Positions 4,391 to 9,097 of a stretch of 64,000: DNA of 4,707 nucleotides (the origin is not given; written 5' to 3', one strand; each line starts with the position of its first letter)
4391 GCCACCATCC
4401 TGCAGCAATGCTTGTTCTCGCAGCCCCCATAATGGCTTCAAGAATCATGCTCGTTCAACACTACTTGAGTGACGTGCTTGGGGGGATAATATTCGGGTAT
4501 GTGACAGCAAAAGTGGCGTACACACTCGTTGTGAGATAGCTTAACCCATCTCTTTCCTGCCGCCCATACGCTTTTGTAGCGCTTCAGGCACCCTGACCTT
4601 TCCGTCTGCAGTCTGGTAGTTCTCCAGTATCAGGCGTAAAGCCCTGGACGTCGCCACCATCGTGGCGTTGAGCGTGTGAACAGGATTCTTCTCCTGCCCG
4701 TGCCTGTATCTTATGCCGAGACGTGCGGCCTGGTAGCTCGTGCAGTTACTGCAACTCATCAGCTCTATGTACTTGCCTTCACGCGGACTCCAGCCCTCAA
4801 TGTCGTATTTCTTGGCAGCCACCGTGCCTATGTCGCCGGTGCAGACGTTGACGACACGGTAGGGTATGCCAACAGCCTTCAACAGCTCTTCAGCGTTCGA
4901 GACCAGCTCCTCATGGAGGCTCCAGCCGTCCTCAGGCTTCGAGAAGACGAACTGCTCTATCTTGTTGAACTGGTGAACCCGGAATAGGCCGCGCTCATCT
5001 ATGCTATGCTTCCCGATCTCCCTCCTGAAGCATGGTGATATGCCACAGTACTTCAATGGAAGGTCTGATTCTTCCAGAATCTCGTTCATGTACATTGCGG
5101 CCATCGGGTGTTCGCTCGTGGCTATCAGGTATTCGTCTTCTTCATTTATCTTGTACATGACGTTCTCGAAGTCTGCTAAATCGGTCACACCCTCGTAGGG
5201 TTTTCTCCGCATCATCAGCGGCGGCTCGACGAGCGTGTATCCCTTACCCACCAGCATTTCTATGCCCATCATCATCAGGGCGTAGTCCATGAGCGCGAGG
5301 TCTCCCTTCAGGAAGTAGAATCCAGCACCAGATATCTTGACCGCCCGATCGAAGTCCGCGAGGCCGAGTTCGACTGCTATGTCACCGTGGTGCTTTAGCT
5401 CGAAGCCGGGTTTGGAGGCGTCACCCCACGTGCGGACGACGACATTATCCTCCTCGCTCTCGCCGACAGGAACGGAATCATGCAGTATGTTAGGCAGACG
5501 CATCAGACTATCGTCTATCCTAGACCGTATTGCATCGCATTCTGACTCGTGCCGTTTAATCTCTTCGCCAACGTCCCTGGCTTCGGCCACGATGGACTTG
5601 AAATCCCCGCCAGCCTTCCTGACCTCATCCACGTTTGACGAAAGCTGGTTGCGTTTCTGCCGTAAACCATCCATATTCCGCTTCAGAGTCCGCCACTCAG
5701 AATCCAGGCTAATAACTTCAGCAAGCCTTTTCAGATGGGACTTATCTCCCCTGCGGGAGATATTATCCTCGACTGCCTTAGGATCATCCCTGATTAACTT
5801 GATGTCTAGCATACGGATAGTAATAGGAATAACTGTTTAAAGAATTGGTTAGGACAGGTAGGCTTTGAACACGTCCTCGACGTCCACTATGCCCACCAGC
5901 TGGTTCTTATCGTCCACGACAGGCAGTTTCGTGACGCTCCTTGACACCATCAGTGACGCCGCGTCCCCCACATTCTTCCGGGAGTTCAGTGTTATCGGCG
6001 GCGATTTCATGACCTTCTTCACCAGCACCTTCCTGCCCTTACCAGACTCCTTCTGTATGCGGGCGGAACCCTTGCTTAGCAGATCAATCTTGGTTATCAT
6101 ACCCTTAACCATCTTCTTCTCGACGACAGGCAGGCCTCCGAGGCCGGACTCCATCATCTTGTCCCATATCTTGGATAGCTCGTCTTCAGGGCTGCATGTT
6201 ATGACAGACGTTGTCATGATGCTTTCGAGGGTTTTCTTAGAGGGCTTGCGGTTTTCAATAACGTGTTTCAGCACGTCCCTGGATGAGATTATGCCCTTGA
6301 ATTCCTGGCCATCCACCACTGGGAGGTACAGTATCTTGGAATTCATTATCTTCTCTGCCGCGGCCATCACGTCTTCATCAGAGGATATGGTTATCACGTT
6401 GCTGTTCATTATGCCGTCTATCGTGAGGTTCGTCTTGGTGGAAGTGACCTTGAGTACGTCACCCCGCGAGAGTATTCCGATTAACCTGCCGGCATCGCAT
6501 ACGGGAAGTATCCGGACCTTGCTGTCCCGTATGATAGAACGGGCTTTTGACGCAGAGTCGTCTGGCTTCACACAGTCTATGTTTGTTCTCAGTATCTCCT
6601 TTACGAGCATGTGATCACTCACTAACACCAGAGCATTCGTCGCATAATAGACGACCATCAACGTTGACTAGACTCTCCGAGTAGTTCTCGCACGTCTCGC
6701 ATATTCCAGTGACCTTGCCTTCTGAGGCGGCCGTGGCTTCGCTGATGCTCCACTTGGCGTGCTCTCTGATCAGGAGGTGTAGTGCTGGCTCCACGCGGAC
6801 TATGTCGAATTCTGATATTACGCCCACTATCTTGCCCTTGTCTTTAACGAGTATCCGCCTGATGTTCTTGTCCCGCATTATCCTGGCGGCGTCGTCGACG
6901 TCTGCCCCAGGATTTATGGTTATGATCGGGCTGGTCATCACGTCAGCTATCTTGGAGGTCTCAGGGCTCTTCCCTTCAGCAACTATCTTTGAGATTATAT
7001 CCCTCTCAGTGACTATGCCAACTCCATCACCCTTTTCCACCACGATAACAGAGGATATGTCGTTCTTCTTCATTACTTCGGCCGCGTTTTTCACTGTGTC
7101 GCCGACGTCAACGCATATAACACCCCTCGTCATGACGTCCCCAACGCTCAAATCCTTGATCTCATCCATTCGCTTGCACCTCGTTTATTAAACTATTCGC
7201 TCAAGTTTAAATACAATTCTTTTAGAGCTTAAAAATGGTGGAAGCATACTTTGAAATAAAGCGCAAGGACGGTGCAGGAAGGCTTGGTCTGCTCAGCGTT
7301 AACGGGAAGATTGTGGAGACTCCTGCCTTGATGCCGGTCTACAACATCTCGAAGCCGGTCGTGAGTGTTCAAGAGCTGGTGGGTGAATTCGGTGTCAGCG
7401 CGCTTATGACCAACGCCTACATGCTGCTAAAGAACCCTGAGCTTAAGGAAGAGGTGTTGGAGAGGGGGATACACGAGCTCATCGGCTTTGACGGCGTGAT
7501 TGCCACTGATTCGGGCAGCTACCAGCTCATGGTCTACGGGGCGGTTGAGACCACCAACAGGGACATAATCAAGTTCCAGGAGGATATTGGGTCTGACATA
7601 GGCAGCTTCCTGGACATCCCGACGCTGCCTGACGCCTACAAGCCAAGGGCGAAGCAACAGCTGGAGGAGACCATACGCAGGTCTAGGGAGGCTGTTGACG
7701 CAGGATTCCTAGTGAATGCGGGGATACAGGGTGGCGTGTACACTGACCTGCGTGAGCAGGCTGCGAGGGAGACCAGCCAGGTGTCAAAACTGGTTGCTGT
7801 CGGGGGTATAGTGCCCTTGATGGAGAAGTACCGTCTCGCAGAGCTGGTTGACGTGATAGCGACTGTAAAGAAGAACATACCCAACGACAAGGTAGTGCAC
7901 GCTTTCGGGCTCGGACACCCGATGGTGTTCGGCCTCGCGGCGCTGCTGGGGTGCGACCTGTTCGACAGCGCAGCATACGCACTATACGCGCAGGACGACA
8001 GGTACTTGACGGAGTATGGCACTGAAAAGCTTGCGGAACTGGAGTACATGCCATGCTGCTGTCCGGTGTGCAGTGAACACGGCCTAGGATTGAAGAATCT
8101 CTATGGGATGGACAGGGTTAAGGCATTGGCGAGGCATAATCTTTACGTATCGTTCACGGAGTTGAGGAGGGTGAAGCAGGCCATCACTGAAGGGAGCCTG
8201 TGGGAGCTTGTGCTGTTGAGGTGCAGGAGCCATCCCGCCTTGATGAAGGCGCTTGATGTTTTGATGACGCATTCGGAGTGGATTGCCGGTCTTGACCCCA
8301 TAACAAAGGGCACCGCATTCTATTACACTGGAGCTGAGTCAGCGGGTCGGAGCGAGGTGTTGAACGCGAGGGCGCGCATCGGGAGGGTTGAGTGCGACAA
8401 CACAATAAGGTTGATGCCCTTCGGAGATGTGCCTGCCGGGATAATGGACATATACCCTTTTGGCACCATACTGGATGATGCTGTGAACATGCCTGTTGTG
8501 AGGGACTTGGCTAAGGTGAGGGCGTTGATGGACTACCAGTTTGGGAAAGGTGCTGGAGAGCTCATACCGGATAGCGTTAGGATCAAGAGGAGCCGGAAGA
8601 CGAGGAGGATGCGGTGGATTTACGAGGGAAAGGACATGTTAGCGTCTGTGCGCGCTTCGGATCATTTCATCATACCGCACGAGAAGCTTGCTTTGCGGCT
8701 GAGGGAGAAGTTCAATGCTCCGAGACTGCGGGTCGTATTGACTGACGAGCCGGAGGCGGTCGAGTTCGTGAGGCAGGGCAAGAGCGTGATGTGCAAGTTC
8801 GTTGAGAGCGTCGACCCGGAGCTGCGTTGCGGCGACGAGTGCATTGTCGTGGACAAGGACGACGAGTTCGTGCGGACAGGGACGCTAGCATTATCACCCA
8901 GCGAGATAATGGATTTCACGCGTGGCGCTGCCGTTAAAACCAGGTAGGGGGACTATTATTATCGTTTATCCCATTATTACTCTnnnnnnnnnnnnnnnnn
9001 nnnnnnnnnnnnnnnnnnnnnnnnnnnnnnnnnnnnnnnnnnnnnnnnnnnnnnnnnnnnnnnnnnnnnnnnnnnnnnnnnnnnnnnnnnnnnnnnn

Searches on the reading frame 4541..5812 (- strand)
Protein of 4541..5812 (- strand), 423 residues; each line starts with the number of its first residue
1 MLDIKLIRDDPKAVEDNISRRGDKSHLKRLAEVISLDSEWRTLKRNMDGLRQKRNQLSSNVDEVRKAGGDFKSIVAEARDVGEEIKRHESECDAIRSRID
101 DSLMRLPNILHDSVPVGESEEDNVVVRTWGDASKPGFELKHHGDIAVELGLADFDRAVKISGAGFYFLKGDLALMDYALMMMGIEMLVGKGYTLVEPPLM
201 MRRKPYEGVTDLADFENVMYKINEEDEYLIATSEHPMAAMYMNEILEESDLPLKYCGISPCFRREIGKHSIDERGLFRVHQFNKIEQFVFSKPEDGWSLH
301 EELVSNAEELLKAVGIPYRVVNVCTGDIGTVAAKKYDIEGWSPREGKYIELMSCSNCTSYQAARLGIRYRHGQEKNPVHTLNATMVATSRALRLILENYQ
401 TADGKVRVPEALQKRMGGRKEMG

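Call 5: search_protein_families(library=pfam, proteins=[window:4541-5812:-], max_evalue=0.01)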
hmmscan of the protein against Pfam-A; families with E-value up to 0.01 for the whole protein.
window:4541-5812:- (423 aa): 2 families
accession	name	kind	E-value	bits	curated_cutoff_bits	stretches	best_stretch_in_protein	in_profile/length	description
PF00587.30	tRNA-synt_2b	-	4.7e-41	141.2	29.3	1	223-399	7-179/179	tRNA synthetase class II core domain (G, H, P, S and T)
PF02403.27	Seryl_tRNA_N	-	3.4e-24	85.6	28.2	1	1-109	1-107/108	Seryl-tRNA synthetase N-terminal domain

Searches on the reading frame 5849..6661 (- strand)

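Call 5: search_protein_families(library=pfam, proteins=[window:5849-6661:-], max_evalue=0.01)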
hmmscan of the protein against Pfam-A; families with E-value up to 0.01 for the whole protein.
window:5849-6661:- (270 aa): 1 family
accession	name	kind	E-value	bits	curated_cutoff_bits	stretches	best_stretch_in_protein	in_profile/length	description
PF00571.33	CBS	-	9e-52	173.6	24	4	214-269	1-56/57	CBS domain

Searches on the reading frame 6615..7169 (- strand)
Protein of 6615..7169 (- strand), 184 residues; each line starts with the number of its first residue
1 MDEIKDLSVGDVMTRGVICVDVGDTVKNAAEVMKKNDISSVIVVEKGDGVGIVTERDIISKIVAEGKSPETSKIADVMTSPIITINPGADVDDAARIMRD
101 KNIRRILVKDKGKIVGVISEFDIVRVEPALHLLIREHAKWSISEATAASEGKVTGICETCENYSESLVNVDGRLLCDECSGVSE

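Call 5: search_protein_families(library=pfam, proteins=[window:6615-7169:-], max_evalue=0.01)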
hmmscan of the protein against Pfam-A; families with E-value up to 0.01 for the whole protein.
window:6615-7169:- (184 aa): 1 family
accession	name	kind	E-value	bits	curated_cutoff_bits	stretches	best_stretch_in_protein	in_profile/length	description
PF00571.33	CBS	-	5.3e-30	104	24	2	74-126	1-54/57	CBS domain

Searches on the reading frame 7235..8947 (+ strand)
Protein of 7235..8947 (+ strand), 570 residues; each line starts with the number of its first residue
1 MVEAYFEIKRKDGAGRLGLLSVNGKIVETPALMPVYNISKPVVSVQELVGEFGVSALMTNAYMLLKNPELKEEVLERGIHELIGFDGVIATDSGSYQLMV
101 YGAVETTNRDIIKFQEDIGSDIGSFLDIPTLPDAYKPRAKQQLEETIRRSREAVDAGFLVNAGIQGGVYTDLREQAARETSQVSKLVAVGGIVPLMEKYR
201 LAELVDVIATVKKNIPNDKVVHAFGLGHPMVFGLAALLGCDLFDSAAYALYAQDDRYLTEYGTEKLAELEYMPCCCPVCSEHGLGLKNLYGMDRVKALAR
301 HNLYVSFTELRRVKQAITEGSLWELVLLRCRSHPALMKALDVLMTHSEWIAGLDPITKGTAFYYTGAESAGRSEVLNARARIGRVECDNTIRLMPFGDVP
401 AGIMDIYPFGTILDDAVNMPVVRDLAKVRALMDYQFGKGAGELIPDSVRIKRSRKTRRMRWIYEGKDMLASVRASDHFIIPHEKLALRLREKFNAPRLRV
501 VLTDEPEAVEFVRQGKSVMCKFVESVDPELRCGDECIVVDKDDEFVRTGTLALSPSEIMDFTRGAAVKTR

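Call 5: search_protein_families(library=pfam, proteins=[window:7235-8947:+], max_evalue=0.01)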
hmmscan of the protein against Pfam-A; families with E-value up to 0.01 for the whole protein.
window:7235-8947:+ (570 aa): 3 families
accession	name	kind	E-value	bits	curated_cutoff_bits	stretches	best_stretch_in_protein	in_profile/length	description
PF01702.25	TGT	-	2e-70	238.1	26.3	1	15-334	3-356/357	Queuine tRNA-ribosyltransferase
PF14810.12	TGT_C2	-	2.4e-17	63.3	25.3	1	427-496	2-72/72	Patch-forming domain C2 of tRNA-guanine transglycosylase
PF01472.26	PUA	-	4.7e-13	49.3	24.8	1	507-570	8-71/74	PUA domain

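Call 6: search_protein_families(library=ncbifam, proteins=[window:7235-8947:+], max_evalue=0.01)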
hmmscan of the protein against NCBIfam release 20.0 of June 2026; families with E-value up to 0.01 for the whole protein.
window:7235-8947:+ (570 aa): 12 families
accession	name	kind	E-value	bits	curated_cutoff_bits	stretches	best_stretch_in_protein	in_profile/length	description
TIGR00432.2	arcsn_tRNA_tgt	equivalog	1.3e-149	498.4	350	1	6-390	1-391/441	tRNA guanosine(15) transglycosylase TgtA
TIGR00449.1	tgt_general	superfamily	2.9e-68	230.4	47.6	1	6-335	1-364/367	tRNA-guanine transglycosylase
NF040592.1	tRNA_mod_ArcS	equivalog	4.1e-40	137.9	440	2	197-382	109-285/575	archaeosine synthase subunit alpha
TIGR00430.1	Q_tRNA_tgt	equivalog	4e-24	85.3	306.75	2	105-323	119-353/368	tRNA guanosine(34) transglycosylase Tgt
NF010368.0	PRK13795.1-3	equivalog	8.7e-07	27.5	588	1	430-570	57-200/635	hypothetical protein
TIGR00451.1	unchar_dom_2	domain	1.1e-06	28.8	27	1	484-569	15-101/107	uncharacterized domain 2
TIGR03684.1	arCOG00985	hypoth_equivalog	2.5e-06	27.4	120.6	1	446-569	30-143/154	arCOG04150 universal archaeal PUA-domain protein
NF053620.1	ArchsnAlpArcSThp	equivalog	3e-06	25.9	600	1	192-266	72-144/515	archaeosine synthase subunit alpha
NF010367.0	PRK13795.1-2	equivalog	9e-05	21.1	456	1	486-570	112-197/584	hypothetical protein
NF041059.1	DpdA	equivalog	0.00013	20.9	200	0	176-252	190-263/406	tRNA-guanine transglycosylase DpdA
NF011153.0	PRK14560.1-4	equivalog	0.00055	19.9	169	1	497-569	77-149/162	putative RNA-binding protein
NF010369.0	PRK13795.1-4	equivalog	0.0018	16.5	1086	1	487-570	123-206/633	hypothetical protein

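Call 10: find_related_loci(query=window:7235-8944:+, collection=genome_contigs, flank=10000)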
Query window:7235-8944:+ (570 aa) in genome_contigs; peptide patterns used: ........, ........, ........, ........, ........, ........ (x = any residue, [..] = any of these).
78 stretches matched a pattern; 4 encode a relative of the query (tblastn E <= 1e-3); 4 distinct loci.
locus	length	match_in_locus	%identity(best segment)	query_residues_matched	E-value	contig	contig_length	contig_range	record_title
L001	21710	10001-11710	75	1-570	0e+0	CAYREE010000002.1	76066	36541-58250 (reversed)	MAG TPA_asm: uncultured archaeon isolate SRP077602_co7_59 genome assembly, contig: NODE_1233_length_76066_cov_4.809646,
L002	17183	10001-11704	62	6-570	0e+0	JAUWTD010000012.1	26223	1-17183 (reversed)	MAG: Candidatus Altiarchaeota archaeon isolate CSMAG_2571 CSMAG_2571_k127_1730901_length_26223_cov_109.1070, whole genom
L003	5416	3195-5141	45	6-570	4e-114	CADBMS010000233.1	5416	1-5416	MAG: uncultured Methanobrevibacter sp. isolate RUG14110 genome assembly, contig: RUG14110_asm_233, whole genome shotgun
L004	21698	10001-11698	64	6-570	0e+0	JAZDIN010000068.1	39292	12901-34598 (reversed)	MAG: Candidatus Altiarchaeota archaeon isolate MEGAHIT-group-0.401 k141_18025621, whole genome shotgun sequence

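Call 21: search_protein_families(library=pfam, proteins=[L001:15301-17199:+, L001:17234-18319:+], max_evalue=10)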
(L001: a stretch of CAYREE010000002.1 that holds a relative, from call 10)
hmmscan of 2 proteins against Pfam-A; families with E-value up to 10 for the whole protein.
L001:15301-17199:+ (633 aa): 6 families
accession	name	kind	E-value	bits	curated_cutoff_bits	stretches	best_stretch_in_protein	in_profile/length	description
PF09392.15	T3SS_needle_F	-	0.079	13.6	29.4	1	502-532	39-69/71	Type III secretion needle MxiH, YscF, SsaG, EprI, PscF, EscF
PF21247.3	Fic-like_C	-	0.092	13.1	27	1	282-310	32-62/64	Filamentation induced by cAMP protein Fic-like, C-terminal domain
PF01166.23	TSC22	-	0.12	13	30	1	437-474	15-53/57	TSC-22/dip/bun family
PF06357.16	Omega-toxin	-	0.21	11.8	22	1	35-50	3-18/37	Omega-atracotoxin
PF12086.13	DUF3563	-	1.3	9.5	26.9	1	335-364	18-47/61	Protein of unknown function (DUF3563)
PF21918.1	cas_Cpf1_2nd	-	1.6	9.1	27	1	447-483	138-179/225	CRISPR-associated endonuclease Cpf1 REC2 domain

L001:17234-18319:+ (362 aa): 0 families

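Call 98: search_protein_families(library=pfam, proteins=[L001:11749-17199:+, L001:11749-13548:+, L001:13249-15327:+], max_evalue=0.1)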
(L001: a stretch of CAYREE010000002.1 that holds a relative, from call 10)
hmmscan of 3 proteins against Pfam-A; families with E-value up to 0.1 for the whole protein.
L001:11749-17199:+ (1817 aa): 1 family
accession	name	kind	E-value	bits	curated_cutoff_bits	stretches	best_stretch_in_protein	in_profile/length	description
PF07626.16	PSD3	-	0.072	14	23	0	848-881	23-56/65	Protein of unknown function (DUF1587)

L001:11749-13548:+ (600 aa): 1 family
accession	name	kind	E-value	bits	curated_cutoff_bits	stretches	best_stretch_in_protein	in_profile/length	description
PF20304.3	Sp-CxC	-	0.011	16.1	27.5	1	81-122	12-52/63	Small protein from certain CxC ATPase-based DNA modification systems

L001:13249-15327:+ (693 aa): 1 family
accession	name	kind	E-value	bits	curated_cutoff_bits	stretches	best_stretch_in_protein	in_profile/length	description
PF07626.16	PSD3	-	0.011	16.6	23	0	348-381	23-56/65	Protein of unknown function (DUF1587)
